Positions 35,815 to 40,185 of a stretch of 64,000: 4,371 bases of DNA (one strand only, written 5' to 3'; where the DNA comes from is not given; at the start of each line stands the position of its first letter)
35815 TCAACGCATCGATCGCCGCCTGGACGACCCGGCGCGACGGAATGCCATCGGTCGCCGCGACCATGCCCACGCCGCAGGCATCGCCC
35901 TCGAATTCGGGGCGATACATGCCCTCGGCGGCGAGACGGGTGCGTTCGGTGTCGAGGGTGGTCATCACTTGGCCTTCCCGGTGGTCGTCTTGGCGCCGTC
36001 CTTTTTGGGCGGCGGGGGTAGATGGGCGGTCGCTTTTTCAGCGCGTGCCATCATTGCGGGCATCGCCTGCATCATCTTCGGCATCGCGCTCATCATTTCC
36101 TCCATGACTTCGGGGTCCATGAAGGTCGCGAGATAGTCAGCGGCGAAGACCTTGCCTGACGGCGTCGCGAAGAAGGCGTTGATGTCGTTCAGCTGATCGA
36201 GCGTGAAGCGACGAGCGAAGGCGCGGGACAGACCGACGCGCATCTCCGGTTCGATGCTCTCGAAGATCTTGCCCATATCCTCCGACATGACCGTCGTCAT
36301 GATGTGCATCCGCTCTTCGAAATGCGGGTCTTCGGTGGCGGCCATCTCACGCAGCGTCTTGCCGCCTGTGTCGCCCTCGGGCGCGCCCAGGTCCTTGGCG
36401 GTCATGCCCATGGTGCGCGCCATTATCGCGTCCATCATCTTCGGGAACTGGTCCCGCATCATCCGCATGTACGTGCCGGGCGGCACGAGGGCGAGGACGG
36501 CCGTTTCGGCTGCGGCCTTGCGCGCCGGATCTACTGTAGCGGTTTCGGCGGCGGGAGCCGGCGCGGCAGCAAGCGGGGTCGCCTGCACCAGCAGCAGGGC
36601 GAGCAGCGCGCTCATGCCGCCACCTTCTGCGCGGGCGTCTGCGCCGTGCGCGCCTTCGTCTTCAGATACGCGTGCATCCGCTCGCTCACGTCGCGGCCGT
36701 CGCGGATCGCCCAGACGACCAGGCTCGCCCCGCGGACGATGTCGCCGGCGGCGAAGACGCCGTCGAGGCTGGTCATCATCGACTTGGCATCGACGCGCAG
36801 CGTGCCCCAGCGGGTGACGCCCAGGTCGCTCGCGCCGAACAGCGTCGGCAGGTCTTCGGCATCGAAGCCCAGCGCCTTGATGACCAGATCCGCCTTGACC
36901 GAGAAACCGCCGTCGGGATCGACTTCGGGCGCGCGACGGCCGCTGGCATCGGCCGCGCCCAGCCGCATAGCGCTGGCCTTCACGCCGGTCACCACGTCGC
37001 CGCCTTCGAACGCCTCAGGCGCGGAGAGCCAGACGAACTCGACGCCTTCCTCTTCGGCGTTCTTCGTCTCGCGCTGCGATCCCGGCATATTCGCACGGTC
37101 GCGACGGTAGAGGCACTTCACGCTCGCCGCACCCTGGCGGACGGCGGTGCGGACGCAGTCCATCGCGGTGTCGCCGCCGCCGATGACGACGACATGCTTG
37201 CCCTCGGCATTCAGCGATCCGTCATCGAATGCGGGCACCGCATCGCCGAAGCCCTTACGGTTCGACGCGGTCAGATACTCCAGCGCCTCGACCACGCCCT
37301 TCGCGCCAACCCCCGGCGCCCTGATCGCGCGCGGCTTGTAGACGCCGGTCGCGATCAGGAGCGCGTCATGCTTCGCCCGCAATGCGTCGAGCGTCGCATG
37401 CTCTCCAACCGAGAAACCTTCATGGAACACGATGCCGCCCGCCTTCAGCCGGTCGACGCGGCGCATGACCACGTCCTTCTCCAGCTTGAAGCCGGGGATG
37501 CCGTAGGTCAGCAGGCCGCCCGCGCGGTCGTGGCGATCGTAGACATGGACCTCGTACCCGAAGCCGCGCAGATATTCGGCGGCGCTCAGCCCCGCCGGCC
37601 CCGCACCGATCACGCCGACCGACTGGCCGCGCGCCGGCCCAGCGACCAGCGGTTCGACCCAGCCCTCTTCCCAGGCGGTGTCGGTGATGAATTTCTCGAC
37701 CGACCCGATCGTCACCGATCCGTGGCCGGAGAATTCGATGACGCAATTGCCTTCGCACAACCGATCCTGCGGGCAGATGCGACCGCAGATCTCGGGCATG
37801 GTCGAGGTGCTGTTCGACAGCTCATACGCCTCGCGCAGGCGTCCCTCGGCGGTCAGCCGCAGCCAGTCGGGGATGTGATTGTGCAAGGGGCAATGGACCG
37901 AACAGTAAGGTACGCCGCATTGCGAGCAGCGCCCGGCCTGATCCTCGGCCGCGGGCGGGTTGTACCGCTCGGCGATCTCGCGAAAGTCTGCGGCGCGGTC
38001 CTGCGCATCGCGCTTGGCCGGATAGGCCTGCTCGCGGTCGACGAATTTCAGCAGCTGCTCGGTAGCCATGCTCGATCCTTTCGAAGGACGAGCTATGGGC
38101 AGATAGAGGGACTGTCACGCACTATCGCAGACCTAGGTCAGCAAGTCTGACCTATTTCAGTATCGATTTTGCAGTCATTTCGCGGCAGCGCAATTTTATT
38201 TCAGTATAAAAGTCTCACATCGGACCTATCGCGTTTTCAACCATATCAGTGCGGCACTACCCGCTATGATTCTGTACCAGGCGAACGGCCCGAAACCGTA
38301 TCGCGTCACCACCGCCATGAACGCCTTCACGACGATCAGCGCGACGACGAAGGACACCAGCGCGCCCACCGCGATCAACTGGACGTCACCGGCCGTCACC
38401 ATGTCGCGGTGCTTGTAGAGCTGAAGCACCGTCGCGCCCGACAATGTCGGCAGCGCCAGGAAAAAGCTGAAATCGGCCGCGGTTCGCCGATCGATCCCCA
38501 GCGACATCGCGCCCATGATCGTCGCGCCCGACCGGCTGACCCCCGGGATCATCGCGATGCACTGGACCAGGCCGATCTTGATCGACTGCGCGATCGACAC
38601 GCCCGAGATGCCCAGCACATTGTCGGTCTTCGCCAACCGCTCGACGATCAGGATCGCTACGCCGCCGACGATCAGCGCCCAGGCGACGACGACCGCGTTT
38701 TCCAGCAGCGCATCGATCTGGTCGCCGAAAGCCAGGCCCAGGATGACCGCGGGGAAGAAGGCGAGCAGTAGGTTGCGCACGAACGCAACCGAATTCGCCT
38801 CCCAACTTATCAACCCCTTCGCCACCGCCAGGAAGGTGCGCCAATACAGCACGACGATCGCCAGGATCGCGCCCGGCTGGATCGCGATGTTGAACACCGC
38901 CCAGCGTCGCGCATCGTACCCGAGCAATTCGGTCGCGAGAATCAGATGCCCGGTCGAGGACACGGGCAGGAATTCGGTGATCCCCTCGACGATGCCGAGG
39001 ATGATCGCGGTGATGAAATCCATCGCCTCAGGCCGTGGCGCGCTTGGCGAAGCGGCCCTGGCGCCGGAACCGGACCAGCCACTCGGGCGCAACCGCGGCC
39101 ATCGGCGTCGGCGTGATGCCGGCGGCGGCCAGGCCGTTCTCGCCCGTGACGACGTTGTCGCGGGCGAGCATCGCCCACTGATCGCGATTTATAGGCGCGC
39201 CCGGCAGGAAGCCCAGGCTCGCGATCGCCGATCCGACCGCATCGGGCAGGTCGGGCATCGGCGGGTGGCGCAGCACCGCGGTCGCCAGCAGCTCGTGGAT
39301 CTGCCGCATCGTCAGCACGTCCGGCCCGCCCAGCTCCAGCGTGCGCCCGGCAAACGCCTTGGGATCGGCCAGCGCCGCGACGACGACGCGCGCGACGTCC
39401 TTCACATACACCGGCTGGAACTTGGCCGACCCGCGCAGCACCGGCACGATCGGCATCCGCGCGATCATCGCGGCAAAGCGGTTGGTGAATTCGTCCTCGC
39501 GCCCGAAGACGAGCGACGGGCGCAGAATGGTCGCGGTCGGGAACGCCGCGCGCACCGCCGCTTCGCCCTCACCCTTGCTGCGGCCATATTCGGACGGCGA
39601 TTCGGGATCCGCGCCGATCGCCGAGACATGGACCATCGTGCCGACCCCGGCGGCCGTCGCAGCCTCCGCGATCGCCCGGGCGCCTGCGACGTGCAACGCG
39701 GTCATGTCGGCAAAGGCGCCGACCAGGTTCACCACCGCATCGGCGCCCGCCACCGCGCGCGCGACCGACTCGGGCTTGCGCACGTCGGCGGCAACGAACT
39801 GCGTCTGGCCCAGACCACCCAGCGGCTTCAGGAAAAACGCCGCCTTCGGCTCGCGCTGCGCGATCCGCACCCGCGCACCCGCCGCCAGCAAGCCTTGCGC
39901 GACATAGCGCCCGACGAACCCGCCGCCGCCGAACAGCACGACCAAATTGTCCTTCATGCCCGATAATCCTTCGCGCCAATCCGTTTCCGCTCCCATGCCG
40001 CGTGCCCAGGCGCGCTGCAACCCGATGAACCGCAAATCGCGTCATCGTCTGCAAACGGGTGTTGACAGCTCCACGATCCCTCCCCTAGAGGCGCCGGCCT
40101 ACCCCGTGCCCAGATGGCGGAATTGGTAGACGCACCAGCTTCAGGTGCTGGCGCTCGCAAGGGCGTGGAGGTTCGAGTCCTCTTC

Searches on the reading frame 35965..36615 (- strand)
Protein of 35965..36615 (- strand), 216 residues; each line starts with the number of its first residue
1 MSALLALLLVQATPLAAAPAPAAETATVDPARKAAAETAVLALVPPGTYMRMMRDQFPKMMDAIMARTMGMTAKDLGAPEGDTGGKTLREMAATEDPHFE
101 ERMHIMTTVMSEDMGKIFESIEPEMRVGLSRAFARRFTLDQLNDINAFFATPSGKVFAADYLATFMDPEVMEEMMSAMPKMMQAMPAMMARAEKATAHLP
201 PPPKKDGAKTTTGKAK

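Call 39: search_protein_families(library=pfam, proteins=[window:35965-36615:-], max_evalue=0.001)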
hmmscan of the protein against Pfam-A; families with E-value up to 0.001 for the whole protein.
window:35965-36615:- (216 aa): 1 family
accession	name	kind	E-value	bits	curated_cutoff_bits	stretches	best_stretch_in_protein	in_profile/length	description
PF09832.14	DUF2059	-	3e-06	27.6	23.6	1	124-184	2-56/60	Uncharacterized protein conserved in bacteria (DUF2059)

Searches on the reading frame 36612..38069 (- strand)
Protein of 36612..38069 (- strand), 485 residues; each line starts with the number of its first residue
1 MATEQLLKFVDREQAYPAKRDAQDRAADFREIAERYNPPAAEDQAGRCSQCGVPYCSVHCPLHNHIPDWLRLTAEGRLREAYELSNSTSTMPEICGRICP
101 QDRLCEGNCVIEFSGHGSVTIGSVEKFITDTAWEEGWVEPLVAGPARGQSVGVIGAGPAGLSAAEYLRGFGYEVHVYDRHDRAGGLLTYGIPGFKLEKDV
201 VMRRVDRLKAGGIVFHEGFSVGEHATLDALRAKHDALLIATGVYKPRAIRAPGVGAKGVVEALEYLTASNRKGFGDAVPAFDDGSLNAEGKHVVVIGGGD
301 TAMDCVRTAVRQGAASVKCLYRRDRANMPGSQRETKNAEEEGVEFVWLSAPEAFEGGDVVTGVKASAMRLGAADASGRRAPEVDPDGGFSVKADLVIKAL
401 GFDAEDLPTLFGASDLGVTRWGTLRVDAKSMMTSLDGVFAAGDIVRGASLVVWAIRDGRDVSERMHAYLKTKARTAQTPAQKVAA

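Call 39: search_protein_families(library=pfam, proteins=[window:36612-38069:-], max_evalue=0.001)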
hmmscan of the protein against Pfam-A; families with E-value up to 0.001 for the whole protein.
window:36612-38069:- (485 aa): 13 families
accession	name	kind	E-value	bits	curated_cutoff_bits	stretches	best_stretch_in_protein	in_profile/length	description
PF14691.11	Fer4_20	-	8.3e-37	125.9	25.8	1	26-136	2-112/113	Dihydroprymidine dehydrogenase domain II, 4Fe-4S cluster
PF07992.20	Pyr_redox_2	-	1.6e-31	110.3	26.1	1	151-458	3-291/291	Pyridine nucleotide-disulphide oxidoreductase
PF00070.33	Pyr_redox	-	6.8e-14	52.6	22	2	292-365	1-79/82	Pyridine nucleotide-disulphide oxidoreductase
PF13450.12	NAD_binding_8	-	2.1e-09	37.9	21.9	1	153-188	1-36/68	NAD(P)-binding Rossmann-like domain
PF13738.12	Pyr_redox_3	-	3.1e-07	30.4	30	0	288-328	162-201/305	Pyridine nucleotide-disulphide oxidoreductase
PF02826.25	2-Hacid_dh_C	-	3.2e-06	27.1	25.1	1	140-183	28-71/178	D-isomer specific 2-hydroxyacid dehydrogenase, NAD binding domain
PF13241.12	NAD_binding_7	-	4.1e-06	27.8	22.1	0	286-319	3-35/104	Putative NAD(P)-binding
PF01262.27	AlaDh_PNT_C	-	4.4e-06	26.7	23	0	149-181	29-61/214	Alanine dehydrogenase/PNT, C-terminal domain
PF21799.2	MurD-like_N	-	9.6e-05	23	27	0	150-183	2-35/88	Mur ligase MurD-like, N-terminal domain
PF03486.20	HI0933_like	-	0.00014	21.9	50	0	151-184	3-36/244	HI0933-like protein Rossmann domain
PF01494.25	FAD_binding_3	-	0.00021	21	22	1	150-182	3-35/349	FAD binding domain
PF01593.30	Amino_oxidase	-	0.00063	19.6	19.8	0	159-187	2-30/443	Flavin containing amine oxidoreductase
PF01266.30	DAO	-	0.00088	19.3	27.9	1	151-184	2-35/353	FAD dependent oxidoreductase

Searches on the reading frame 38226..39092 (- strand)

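Call 39: search_protein_families(library=pfam, proteins=[window:38226-39092:-], max_evalue=0.001)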
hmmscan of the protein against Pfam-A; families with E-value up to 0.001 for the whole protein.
window:38226-39092:- (288 aa): 1 family
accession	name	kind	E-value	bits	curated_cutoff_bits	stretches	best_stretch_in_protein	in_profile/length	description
PF02673.24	BacA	-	2.6e-78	263.7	33.4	1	29-279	1-256/257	Bacitracin resistance protein BacA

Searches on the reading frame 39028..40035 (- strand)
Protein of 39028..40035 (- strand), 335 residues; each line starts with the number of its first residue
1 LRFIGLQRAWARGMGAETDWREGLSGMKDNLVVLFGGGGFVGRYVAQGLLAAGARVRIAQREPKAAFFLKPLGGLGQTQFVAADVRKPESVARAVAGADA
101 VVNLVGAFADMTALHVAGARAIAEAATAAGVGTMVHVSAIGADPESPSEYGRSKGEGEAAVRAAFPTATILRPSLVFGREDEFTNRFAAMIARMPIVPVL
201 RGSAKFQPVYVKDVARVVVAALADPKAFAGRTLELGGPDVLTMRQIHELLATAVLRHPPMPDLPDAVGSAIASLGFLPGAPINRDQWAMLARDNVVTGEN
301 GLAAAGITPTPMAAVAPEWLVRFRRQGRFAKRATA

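Call 39: search_protein_families(library=pfam, proteins=[window:39028-40035:-], max_evalue=0.001)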
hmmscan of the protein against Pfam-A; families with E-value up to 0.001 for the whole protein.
window:39028-40035:- (335 aa): 9 families
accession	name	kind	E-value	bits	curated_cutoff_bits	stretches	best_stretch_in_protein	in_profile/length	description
PF01370.27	Epimerase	-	4.9e-19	69.1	20.9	1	33-235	2-239/240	NAD dependent epimerase/dehydratase family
PF13460.12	NAD_binding_10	-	7.6e-17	62.2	27.2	1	36-225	1-184/184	NAD(P)H-binding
PF05368.20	NmrA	-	9.8e-14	52.1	27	1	29-250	2-230/298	NmrA-like family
PF01073.25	3Beta_HSD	-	1.4e-13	51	22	1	33-141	1-118/280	3-beta hydroxysteroid dehydrogenase/isomerase family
PF04321.23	RmlD_sub_bind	-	1.4e-12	47.8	27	1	32-227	3-202/287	RmlD substrate binding domain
PF03435.24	Sacchrp_dh_NADP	-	3.8e-06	27.7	25.1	1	32-117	1-88/129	Saccharopine dehydrogenase NADP binding domain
PF00106.31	adh_short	-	0.00019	21.4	26.6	1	32-108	3-81/195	short chain dehydrogenase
PF13561.12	adh_short_C2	-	0.00058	20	27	0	42-141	9-107/236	Enoyl-(Acyl carrier protein) reductase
PF07993.18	NAD_binding_4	-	0.00096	18.8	20.1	0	146-181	173-210/258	Male sterility protein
